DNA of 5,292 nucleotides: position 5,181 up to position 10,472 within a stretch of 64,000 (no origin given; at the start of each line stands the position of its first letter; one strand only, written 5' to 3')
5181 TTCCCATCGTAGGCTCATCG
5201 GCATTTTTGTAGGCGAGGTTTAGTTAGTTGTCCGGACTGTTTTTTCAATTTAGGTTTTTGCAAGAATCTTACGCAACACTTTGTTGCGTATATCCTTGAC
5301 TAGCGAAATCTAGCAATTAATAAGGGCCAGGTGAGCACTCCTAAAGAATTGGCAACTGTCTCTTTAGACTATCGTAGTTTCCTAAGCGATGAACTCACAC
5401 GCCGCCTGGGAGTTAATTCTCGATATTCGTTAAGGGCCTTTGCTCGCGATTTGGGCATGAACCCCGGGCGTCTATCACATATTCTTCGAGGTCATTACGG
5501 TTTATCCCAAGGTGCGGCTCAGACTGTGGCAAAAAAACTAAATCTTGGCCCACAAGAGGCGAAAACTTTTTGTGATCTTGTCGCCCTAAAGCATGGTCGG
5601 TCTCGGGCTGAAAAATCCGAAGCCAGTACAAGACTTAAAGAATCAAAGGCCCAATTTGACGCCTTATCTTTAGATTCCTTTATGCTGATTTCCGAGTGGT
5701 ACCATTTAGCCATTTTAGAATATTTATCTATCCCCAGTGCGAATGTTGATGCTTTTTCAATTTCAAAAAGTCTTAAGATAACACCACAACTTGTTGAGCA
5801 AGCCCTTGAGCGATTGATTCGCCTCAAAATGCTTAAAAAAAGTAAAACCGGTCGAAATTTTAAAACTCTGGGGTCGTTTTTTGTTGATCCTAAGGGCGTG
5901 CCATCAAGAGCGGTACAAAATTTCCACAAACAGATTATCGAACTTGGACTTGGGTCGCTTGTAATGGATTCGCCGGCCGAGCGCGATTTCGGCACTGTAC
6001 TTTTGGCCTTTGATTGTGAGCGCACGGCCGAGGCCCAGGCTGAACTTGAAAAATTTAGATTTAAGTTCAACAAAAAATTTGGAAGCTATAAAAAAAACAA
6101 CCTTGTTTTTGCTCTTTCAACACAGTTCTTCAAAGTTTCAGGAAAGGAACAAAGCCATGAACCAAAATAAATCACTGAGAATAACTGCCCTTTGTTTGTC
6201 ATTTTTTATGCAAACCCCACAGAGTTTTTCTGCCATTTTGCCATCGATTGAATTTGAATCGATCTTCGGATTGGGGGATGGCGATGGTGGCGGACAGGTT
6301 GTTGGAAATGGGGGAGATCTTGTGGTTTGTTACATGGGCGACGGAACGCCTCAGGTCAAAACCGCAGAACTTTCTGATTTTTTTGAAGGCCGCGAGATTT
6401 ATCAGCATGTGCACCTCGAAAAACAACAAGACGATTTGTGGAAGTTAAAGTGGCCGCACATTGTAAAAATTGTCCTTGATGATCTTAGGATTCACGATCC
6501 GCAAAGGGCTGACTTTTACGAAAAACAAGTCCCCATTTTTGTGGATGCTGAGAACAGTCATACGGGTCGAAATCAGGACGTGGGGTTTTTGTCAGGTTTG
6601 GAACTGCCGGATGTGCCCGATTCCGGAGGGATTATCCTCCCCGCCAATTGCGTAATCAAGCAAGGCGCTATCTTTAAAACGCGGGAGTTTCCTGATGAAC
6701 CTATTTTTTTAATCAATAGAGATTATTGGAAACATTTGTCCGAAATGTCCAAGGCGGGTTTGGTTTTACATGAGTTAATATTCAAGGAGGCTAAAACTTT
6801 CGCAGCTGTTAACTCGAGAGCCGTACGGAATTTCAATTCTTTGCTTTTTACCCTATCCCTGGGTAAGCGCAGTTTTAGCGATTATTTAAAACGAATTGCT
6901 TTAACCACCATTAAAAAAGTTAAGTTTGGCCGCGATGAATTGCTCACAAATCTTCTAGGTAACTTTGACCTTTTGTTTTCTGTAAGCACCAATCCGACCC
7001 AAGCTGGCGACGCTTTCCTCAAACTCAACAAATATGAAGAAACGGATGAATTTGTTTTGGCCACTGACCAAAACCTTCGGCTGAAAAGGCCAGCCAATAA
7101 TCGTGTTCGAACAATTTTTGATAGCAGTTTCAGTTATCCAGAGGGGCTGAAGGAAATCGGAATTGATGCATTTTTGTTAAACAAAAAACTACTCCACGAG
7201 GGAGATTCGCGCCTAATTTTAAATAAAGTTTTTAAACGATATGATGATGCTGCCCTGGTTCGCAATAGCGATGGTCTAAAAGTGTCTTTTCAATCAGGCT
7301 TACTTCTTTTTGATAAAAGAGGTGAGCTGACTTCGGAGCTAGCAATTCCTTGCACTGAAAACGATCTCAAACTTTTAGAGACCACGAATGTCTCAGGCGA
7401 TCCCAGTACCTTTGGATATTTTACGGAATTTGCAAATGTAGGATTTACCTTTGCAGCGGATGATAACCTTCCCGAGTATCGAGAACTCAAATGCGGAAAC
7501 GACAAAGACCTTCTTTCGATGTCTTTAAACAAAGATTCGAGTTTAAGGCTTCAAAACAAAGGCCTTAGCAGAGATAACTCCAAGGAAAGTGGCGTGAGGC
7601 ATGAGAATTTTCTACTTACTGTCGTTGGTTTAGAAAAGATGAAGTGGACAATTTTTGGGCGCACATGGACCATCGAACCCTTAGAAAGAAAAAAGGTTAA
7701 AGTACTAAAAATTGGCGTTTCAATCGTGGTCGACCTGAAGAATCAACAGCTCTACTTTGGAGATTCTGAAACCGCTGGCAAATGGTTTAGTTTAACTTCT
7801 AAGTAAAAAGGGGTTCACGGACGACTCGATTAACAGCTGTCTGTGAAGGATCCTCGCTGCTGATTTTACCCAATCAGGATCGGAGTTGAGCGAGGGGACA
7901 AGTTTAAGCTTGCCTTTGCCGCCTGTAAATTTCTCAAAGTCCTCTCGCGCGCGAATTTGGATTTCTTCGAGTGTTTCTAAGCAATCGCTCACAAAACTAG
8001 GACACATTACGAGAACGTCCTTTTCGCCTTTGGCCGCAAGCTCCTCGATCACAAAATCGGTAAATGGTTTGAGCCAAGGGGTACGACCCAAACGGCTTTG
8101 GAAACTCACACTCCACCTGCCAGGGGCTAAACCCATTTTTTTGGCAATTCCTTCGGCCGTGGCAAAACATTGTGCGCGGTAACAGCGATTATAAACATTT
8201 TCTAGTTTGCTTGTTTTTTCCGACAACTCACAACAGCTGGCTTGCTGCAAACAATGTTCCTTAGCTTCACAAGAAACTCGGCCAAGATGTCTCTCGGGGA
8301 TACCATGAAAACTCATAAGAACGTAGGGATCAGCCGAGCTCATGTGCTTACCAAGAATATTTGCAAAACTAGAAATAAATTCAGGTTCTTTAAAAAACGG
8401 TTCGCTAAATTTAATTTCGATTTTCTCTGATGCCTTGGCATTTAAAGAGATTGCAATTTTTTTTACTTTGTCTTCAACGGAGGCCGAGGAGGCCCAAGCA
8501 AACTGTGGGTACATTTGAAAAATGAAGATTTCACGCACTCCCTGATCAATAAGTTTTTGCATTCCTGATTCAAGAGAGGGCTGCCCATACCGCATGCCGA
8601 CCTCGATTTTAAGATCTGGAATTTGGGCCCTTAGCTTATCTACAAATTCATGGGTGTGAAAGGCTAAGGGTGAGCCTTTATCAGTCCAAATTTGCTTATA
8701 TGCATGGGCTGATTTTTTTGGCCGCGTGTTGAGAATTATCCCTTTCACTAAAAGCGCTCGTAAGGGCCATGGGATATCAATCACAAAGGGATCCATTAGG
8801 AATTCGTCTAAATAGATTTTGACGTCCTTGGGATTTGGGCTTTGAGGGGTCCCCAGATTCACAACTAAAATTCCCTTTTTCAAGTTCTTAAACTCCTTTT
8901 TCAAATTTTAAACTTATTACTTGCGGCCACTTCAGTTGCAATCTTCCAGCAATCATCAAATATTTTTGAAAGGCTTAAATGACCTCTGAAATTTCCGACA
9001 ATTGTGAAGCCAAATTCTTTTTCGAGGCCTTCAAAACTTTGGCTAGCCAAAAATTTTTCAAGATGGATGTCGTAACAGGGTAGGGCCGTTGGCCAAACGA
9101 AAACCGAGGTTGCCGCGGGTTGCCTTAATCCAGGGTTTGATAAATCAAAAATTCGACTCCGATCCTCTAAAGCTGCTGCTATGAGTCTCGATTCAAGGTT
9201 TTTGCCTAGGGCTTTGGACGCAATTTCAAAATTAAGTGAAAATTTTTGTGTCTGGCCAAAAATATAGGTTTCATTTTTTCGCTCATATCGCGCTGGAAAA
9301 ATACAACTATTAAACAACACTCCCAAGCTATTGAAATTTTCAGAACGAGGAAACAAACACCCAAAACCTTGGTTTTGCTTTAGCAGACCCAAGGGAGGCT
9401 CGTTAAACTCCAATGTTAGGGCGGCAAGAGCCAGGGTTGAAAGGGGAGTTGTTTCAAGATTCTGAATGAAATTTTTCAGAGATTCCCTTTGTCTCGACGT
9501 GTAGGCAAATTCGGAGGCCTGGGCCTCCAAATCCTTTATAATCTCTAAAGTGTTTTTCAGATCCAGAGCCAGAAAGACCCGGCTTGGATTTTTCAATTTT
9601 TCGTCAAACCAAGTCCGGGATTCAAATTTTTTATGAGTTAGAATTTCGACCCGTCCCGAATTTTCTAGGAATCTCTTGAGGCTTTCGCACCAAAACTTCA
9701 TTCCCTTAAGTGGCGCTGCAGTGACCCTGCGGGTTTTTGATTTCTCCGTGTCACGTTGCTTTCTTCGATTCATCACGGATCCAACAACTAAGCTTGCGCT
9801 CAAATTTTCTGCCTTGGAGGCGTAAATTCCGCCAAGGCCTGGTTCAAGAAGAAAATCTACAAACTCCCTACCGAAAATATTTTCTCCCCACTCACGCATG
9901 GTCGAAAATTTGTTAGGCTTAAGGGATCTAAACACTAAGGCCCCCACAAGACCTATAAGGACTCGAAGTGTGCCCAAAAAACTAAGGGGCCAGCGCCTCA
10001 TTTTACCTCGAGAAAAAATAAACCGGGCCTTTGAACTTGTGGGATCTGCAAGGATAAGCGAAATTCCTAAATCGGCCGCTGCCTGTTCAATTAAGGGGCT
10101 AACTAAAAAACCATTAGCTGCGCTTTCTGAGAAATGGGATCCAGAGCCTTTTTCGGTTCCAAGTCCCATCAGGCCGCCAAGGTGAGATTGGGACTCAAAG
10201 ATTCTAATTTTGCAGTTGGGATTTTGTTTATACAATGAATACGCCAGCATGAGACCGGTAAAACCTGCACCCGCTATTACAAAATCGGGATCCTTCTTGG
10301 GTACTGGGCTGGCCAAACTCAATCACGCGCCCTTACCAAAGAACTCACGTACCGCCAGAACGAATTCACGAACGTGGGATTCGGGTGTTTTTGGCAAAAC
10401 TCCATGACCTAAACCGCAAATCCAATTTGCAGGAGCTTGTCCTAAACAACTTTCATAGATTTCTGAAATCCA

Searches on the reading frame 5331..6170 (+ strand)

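Call 57: search_protein_families(library=pfam, proteins=[window:5331-6170:+], max_evalue=0.001)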
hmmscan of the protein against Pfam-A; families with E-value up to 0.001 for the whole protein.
window:5331-6170:+ (279 aa): 2 families
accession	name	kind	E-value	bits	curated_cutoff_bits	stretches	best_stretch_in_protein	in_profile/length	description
PF14394.12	DUF4423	-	4.5e-30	105.1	30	1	106-269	4-165/165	Domain of unknown function (DUF4423)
PF01381.28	HTH_3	-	0.00028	21.3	23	1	32-76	10-54/55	Helix-turn-helix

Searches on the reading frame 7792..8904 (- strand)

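Call 6: search_protein_families(library=pfam, proteins=[window:7792-8904:-], max_evalue=0.001)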
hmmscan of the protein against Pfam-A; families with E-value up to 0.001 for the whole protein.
window:7792-8904:- (370 aa): 1 family
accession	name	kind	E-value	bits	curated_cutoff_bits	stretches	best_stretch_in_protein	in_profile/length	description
PF00762.24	Ferrochelatase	-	5.8e-89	298.6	27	1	9-356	1-316/317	Ferrochelatase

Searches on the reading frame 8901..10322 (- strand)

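Call 6: search_protein_families(library=pfam, proteins=[window:8901-10322:-], max_evalue=0.001)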
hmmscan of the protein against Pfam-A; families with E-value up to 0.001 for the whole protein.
window:8901-10322:- (473 aa): 2 families
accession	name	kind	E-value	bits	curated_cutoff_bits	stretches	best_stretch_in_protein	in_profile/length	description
PF13450.12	NAD_binding_8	-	1.4e-06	28.9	21.9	1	16-57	1-40/68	NAD(P)-binding Rossmann-like domain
PF01946.23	Thi4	-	2.4e-05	24.2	26.2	1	12-56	18-61/235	Thi4 family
